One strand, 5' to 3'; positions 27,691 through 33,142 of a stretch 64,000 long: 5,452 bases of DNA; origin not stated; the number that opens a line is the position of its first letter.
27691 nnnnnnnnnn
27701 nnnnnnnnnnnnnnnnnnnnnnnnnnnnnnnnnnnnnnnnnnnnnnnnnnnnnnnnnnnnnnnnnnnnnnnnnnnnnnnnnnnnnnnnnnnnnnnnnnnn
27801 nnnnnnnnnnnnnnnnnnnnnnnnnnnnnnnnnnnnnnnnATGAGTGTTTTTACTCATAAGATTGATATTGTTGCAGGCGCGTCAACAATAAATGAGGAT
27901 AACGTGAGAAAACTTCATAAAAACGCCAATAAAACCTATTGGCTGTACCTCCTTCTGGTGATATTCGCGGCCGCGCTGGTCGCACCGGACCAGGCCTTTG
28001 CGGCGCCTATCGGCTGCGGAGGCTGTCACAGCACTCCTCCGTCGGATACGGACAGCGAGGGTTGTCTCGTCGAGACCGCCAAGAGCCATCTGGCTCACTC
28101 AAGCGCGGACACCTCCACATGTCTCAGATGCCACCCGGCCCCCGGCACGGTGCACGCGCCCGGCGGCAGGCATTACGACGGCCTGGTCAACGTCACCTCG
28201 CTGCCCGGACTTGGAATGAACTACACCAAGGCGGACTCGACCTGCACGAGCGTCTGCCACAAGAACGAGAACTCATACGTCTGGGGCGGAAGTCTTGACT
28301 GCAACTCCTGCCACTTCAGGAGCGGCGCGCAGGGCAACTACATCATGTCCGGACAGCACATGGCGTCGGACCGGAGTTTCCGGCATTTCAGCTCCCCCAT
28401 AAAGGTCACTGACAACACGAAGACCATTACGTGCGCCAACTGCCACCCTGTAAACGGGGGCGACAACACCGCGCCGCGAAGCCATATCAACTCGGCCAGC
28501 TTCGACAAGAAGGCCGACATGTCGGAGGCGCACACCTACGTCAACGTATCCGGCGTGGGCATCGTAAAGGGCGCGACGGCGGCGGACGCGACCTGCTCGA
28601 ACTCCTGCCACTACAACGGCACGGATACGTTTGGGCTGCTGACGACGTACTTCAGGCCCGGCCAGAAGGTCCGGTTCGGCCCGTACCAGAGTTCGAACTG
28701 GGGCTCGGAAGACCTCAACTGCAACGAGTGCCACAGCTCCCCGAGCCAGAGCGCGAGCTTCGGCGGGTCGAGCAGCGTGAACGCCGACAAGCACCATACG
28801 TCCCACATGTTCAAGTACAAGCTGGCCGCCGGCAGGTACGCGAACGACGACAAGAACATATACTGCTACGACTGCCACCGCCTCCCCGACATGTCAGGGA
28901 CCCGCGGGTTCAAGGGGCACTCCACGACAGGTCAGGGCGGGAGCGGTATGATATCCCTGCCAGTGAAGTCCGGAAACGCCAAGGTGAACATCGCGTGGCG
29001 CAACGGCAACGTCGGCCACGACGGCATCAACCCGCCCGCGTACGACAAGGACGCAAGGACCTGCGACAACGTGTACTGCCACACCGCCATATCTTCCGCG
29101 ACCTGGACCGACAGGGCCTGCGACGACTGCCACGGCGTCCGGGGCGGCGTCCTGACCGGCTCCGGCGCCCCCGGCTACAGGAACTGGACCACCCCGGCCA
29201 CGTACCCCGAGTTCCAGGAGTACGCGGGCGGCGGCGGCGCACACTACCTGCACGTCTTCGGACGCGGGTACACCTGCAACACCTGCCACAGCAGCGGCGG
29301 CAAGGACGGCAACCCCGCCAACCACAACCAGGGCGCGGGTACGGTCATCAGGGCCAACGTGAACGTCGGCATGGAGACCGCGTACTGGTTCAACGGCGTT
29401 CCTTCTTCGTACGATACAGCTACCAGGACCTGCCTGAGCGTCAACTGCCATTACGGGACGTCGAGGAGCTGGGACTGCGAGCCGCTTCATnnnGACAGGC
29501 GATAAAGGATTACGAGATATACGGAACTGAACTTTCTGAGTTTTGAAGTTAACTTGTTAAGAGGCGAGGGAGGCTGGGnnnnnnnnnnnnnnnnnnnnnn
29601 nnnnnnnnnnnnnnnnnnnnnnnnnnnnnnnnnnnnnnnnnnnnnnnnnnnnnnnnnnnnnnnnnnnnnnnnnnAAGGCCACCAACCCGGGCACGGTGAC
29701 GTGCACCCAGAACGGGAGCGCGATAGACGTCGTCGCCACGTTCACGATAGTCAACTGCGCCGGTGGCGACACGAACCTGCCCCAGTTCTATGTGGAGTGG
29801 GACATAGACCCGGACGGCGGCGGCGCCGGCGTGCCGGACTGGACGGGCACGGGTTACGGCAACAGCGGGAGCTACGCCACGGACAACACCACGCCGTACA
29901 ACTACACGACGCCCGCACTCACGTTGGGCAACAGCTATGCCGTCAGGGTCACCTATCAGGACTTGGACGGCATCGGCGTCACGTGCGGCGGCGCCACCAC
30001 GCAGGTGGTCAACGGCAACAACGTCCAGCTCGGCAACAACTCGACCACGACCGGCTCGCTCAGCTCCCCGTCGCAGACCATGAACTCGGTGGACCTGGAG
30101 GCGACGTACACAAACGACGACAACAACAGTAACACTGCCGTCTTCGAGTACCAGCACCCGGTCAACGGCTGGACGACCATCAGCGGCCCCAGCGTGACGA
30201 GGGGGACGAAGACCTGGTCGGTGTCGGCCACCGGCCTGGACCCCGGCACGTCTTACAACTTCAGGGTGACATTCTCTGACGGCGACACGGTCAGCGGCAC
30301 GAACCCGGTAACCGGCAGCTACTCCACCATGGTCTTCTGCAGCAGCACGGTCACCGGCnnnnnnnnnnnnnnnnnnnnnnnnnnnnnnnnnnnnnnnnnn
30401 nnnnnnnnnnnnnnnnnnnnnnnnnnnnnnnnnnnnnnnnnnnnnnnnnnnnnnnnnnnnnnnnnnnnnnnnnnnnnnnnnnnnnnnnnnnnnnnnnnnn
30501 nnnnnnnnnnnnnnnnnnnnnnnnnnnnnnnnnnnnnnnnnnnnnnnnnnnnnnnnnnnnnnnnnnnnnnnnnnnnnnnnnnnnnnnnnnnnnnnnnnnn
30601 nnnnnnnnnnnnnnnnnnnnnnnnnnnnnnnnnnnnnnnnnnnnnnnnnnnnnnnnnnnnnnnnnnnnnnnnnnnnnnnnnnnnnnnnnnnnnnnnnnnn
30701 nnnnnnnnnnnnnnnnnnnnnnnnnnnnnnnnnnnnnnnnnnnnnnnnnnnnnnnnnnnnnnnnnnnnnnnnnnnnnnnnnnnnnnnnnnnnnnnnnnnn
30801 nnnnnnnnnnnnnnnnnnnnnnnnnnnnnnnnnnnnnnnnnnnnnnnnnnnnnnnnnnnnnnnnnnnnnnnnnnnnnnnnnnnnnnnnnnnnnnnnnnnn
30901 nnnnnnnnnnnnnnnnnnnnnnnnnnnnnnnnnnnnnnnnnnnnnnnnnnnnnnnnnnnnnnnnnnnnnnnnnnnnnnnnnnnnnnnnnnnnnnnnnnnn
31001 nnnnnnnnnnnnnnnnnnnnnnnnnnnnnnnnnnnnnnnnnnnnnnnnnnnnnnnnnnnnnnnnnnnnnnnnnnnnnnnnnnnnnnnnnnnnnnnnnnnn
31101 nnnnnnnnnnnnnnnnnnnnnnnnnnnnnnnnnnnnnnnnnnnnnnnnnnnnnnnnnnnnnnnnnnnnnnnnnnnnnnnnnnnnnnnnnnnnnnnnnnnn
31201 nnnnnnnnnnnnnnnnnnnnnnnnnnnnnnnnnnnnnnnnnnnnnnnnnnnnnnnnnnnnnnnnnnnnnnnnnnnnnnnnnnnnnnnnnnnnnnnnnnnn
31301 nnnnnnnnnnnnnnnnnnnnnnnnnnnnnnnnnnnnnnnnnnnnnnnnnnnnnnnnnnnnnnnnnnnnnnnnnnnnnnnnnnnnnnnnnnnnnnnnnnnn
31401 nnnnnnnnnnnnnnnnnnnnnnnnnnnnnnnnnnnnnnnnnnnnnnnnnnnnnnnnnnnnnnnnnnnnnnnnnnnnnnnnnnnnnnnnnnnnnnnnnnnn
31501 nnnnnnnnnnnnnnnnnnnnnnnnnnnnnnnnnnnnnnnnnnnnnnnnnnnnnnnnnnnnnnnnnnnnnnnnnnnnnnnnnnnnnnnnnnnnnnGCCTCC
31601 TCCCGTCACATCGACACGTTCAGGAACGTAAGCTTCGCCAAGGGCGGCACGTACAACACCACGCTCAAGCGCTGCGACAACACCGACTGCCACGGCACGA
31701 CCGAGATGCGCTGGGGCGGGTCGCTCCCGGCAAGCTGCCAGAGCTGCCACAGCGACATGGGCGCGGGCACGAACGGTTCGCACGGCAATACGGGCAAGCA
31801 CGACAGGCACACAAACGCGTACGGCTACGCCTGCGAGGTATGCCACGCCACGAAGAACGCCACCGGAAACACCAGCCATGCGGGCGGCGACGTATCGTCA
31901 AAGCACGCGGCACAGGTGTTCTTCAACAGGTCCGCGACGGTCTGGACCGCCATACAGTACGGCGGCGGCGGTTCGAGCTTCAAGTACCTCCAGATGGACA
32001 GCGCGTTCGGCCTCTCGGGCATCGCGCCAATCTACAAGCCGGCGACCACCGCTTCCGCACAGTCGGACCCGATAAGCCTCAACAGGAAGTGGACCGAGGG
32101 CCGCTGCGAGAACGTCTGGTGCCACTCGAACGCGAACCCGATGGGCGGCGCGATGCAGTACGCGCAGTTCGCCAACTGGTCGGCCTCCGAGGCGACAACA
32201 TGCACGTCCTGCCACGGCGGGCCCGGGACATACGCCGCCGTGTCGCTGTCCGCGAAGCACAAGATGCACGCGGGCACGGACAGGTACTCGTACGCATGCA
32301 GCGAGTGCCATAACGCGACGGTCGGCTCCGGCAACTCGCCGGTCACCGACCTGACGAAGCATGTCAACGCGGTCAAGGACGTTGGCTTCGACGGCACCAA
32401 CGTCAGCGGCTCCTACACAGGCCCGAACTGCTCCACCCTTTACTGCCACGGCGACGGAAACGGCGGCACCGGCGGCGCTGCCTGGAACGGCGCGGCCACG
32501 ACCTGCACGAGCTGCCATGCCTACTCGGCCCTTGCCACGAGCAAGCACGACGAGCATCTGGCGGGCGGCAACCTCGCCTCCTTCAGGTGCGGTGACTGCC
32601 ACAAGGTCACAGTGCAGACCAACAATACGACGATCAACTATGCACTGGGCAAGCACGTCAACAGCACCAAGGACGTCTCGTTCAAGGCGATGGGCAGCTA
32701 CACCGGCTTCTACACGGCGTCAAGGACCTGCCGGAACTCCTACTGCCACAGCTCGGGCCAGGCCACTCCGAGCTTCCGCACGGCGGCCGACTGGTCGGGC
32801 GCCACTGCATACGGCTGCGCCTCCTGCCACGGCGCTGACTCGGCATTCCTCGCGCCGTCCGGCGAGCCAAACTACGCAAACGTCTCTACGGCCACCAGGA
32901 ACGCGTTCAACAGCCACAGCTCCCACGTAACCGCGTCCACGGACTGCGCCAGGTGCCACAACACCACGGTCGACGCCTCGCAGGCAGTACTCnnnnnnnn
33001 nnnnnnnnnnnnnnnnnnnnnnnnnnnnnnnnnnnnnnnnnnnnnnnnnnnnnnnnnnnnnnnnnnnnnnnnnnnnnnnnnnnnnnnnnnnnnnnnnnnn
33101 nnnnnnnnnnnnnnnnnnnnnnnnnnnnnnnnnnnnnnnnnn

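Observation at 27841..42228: Locus of three paralogous giant multiheme c-type cytochromes (~12, ~45 and ~40 hemes) with abundant non-canonical CX3-6CH motifs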

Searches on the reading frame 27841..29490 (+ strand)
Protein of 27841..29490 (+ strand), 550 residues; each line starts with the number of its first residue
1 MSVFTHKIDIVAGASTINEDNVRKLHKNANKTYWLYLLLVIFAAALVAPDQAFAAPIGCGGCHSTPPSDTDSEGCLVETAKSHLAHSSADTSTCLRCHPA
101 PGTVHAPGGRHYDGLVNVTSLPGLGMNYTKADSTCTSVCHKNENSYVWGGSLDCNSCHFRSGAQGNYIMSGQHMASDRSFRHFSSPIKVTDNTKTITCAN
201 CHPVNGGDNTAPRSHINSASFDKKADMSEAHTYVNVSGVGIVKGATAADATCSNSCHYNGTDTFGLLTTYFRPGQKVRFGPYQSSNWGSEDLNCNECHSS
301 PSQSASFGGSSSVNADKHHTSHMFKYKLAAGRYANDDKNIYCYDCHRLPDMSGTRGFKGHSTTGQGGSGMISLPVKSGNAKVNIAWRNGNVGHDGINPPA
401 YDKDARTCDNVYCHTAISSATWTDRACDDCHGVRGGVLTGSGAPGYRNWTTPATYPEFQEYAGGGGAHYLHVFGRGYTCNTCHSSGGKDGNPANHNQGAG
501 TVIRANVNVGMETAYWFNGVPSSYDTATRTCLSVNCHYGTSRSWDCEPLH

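Call 4: search_protein_families(library=ncbifam, proteins=[window:27841-29490:+], max_evalue=0.01)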
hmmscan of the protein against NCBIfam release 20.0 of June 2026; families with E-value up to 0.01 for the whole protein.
window:27841-29490:+ (550 aa): 3 families
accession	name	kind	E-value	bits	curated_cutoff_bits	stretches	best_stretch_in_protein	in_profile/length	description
TIGR01904.2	GSu_C4xC__C2xCH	domain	2.3e-21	75.3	27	3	396-435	12-60/73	CxxxxCH/CxxCH domain c-type cytochrome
TIGR03146.1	cyt_nit_nrfB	equivalog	0.0005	20.4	166.6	0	249-348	11-93/145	cytochrome c nitrite reductase pentaheme subunit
NF040943.1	cytoc3_ExtM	equivalog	0.0036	15.7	800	1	269-308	472-510/599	selenite/tellurite reduction operon c-type cytochrome ExtM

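Call 5: search_protein_families(library=pfam, proteins=[window:27841-29490:+], max_evalue=0.01)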
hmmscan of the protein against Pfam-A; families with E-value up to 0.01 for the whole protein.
window:27841-29490:+ (550 aa): 1 family
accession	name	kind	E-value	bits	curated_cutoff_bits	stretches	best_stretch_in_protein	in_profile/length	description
PF14522.11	Cytochrome_C7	-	3.8e-07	30.3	24.8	0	290-347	12-49/67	Cytochrome c7 and related cytochrome c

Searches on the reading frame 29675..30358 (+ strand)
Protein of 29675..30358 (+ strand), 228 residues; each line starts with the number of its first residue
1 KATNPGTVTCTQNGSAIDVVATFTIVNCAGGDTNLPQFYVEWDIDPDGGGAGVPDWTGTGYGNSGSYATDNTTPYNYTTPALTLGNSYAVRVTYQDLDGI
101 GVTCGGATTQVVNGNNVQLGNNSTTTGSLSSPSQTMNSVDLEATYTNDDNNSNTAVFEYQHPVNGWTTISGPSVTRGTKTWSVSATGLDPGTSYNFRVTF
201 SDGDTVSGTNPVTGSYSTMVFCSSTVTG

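Call 69: search_protein_families(library=pfam, proteins=[window:29675-30358:+], max_evalue=1)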
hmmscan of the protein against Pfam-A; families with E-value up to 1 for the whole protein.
window:29675-30358:+ (228 aa): 4 families
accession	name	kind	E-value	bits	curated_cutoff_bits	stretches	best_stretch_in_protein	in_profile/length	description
PF00041.27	fn3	-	0.0046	17.6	25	1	160-204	41-72/84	Fibronectin type III domain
PF16656.11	Pur_ac_phosph_N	-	0.024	15.6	30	1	133-206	23-85/93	Purple acid Phosphatase, N-terminal domain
PF25788.1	Ig_Rha78A_N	-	0.087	13.5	27.4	0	63-99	52-88/105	Rha78A-like, N-terminal immunoglobulin domain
PF24366.1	DUF7522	-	0.11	13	27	1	33-111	31-106/118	Family of unknown function (DUF7522)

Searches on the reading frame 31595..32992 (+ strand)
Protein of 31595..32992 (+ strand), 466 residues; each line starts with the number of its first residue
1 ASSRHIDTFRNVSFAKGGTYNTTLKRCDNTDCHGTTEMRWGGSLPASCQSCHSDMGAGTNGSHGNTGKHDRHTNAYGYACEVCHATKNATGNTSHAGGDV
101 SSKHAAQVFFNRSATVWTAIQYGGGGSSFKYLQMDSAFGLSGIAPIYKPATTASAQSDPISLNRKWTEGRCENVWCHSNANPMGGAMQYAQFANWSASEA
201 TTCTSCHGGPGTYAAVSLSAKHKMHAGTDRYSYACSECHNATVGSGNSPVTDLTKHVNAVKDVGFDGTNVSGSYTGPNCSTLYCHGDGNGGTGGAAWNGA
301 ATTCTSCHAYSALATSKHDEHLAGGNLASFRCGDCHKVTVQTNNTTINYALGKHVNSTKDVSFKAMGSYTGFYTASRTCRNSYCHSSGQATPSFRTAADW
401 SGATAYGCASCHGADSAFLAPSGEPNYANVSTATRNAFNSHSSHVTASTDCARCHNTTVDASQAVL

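Call 49: predict_structure(alignment_id=A1)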
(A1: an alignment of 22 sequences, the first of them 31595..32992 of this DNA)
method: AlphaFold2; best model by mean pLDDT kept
length: 466 residues; sequences in the alignment: 22
mean_pLDDT: 43.3   pTM: 0.28
mean pLDDT of the five models: 43.3, 43.0, 40.9, 39.3, 38.4
residues with pLDDT >= 90: 0; 70-90: 0; 50-70: 127; < 50: 339
segments of 3 or more residues with pLDDT < 50: 1-18, 22-27, 29-147, 158-161, 173-176, 180-185, 191-195, 208-214, 228-238, 241-269, 276-279, 284-302, 307-322, 330-366, 377-380, 382-386, 425-427, 438-441, 456-466
pLDDT, mean of each block of 10 residues (from residue 1): 26 40 48 35 32 29 37 39 37 33 35 40 31 28 44 53 50 48 47 48 50 49 50 47 44 42 38 49 43 44 48 43 48 47 38 32 42 50 48 54 56 53 51 53 52 48 33
secondary structure, 60 per line:
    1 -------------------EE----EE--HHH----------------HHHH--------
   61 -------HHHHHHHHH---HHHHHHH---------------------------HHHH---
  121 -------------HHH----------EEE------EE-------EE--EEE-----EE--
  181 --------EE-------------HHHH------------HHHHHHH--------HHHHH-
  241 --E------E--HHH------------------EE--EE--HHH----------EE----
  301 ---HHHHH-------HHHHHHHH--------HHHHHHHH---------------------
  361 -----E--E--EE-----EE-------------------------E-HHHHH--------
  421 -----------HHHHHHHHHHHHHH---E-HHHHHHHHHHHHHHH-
elements in order: H49-52 H68-76 H80-86 H114-117 E147-149 E169-171 H204-207 H220-226 H235-239 H304-308 H316-323 H332-339 H408-412 H432-445 H451-465

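Call 88: search_protein_representatives(alignment_id=A1)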
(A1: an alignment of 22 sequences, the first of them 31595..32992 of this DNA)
Query: 22 sequences, 462 profile positions. Proteins with E-value up to 0.001 (for the whole library): 4181; up to 1e-10: 2837; up to 1e-30: 1283. The best 150 are listed.
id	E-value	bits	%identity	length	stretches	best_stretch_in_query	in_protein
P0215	0.0e+00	1329.5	-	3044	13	17-459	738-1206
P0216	0.0e+00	1254.5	-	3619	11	15-366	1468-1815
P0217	0.0e+00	1248.6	-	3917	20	143-400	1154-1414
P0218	0.0e+00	1148.8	-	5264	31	141-410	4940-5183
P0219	0.0e+00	1132.4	-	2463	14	13-387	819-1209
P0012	0.0e+00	1088.8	-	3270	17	21-455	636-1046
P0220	0.0e+00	1049.5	-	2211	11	150-459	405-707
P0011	7.5e-292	984.7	-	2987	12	134-460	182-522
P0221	1.4e-291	983.8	-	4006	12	127-367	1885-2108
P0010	7.7e-291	981.3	-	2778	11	4-460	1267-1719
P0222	1.6e-268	907.8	-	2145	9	13-310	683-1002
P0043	3.5e-266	900.0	-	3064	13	151-459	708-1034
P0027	6.8e-252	852.9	-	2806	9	3-363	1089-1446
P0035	1.6e-250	848.4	-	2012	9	4-459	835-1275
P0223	3.0e-249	844.2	-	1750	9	64-459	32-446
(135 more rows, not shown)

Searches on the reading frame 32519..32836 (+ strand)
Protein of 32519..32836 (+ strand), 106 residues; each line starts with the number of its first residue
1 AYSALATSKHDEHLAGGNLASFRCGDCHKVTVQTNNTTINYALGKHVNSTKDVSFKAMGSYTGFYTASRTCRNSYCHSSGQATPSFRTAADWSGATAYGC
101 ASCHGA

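Call 54: search_solved_structures(query=A3, max_evalue=1, show_alignments=2)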
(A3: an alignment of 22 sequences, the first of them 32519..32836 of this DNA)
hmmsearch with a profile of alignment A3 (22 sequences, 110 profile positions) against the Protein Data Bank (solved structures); distinct sequences matched with E-value up to 1: 12.
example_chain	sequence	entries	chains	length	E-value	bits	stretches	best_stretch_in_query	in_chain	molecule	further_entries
9l08_A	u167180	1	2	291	1.7e-05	28.4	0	14-53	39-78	Covalently Connected Cytochrome c555 trimer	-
1fs7_A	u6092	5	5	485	0.013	19.1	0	20-66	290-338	CYTOCHROME C NITRITE REDUCTASE | Cytochrome c-552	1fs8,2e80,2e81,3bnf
3bng_A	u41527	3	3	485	0.016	18.8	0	20-67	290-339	Cytochrome c-552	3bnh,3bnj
1fs9_A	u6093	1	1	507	0.017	18.8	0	20-66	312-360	CYTOCHROME C NITRITE REDUCTASE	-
9m8m_C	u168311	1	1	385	0.033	17.8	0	16-39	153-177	Photosynthetic reaction center cytochrome c subunit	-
9wqv_C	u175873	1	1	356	0.049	17.3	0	17-44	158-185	Photosynthetic reaction center cytochrome c subunit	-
1qdb_A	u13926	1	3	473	0.14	15.8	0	24-66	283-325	CYTOCHROME C NITRITE REDUCTASE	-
7ubj_A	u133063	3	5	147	0.15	15.7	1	76-109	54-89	Antitermination protein Q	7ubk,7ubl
5c2v_C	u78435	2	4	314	0.32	14.6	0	88-109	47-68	HYDRAZINE SYNTHASE GAMMA SUBUNIT | Hypothetical (Di heme) protein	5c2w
7ubm_Q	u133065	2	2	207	0.34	14.5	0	73-109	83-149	Antitermination protein Q | Antitermination protein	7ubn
2ozy_A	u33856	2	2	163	0.59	13.8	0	24-109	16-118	Cytochrome c-type protein nrfB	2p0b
2j7a_C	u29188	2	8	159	0.86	13.3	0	62-109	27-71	CYTOCHROME C QUINOL DEHYDROGENASE NRFH | NAPC/NIRT CYTOCHROME C FAMILY PROTEIN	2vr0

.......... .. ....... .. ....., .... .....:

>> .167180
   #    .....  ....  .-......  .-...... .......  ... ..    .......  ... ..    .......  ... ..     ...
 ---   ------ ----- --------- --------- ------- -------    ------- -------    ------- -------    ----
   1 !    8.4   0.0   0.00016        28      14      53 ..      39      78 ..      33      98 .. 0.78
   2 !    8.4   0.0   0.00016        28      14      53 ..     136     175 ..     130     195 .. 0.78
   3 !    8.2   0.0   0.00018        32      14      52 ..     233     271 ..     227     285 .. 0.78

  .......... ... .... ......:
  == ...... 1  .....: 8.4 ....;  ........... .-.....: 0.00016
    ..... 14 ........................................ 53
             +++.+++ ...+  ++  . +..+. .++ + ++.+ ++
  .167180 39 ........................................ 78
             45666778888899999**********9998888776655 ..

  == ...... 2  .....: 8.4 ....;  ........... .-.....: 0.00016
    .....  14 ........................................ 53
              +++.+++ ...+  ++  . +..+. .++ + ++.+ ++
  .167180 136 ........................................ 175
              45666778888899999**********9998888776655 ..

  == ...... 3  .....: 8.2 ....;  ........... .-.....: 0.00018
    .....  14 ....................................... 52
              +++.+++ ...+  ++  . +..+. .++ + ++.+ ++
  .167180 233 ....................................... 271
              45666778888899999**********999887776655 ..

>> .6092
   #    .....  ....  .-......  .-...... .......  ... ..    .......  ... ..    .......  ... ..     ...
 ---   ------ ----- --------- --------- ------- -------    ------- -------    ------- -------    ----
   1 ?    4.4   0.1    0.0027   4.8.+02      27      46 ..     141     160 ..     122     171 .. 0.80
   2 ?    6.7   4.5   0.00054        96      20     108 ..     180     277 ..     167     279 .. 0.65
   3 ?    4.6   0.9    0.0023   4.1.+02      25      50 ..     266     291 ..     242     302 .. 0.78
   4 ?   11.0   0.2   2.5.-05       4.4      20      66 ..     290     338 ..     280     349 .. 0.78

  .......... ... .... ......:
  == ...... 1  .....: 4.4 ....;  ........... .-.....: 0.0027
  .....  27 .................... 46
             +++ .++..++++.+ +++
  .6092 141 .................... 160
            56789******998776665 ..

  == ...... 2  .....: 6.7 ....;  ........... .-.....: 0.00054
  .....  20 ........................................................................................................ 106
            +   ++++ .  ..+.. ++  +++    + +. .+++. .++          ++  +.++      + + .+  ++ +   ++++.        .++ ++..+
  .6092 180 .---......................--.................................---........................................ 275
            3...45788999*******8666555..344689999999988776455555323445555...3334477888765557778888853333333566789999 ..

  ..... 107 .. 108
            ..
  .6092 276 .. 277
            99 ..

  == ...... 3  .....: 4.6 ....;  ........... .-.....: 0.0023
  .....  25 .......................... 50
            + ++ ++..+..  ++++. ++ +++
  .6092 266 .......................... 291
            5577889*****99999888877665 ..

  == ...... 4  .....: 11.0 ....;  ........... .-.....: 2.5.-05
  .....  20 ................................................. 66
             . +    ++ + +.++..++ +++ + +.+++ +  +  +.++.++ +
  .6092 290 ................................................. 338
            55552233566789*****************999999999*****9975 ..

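Call 62: predict_structure(alignment_id=A3)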
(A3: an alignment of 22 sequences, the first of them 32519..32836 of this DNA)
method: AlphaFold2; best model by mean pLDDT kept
length: 106 residues; sequences in the alignment: 22
mean_pLDDT: 49.3   pTM: 0.36
mean pLDDT of the five models: 49.3, 47.8, 47.4, 47.1, 44.8
residues with pLDDT >= 90: 0; 70-90: 0; 50-70: 53; < 50: 53
segments of 3 or more residues with pLDDT < 50: 1-7, 17-45, 47-52, 78-81, 94-96
pLDDT, mean of each block of 10 residues (from residue 1): 44 49 42 42 44 56 59 51 54 50 52
secondary structure, 60 per line:
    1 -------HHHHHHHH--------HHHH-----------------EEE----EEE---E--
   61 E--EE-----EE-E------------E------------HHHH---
elements in order: H8-15 H24-27 E45-47 E52-54 H100-103
